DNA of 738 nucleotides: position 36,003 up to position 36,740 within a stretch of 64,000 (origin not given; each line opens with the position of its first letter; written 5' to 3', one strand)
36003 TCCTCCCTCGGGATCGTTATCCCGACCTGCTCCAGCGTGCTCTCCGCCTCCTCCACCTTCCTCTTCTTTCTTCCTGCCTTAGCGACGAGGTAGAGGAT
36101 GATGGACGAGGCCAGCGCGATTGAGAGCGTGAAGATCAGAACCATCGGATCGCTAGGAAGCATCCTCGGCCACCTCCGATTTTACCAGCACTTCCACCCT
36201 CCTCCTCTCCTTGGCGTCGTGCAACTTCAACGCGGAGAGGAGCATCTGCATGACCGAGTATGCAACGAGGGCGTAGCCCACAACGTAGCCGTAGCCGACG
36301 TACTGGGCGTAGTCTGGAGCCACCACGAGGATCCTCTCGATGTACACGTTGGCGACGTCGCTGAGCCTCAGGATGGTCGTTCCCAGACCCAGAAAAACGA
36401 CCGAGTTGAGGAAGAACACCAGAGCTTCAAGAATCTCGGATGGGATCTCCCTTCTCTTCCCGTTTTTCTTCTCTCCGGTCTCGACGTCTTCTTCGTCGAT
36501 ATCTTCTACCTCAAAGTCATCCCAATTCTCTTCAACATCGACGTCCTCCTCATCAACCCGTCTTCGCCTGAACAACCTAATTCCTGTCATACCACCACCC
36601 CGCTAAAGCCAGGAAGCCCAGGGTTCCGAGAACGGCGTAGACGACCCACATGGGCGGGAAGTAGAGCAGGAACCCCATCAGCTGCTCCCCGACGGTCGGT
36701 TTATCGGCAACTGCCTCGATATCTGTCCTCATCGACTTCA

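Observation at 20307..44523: Asymmetric decay: structural operon intact, replication/accessory half broken, suggesting possible domestication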

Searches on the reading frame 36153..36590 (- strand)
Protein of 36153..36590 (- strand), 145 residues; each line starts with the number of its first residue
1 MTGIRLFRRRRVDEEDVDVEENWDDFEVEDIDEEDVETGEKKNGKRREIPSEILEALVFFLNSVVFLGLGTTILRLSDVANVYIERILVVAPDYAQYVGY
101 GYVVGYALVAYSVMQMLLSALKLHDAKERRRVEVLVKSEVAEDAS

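Call 5: search_protein_families(library=phrogs, proteins=[window:36153-36590:-], max_evalue=0.001)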
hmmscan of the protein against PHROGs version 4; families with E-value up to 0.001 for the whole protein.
window:36153-36590:- (145 aa): 0 families

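Call 7: search_protein_families(library=pfam, proteins=[window:36153-36590:-], max_evalue=0.01)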
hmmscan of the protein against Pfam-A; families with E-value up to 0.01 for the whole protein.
window:36153-36590:- (145 aa): 1 family
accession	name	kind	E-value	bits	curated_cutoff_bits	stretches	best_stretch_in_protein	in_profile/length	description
PF14812.11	PBP1_TM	-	0.0051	17.5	27.8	1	8-45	26-65/85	Transmembrane domain of transglycosylase PBP1 at N-terminal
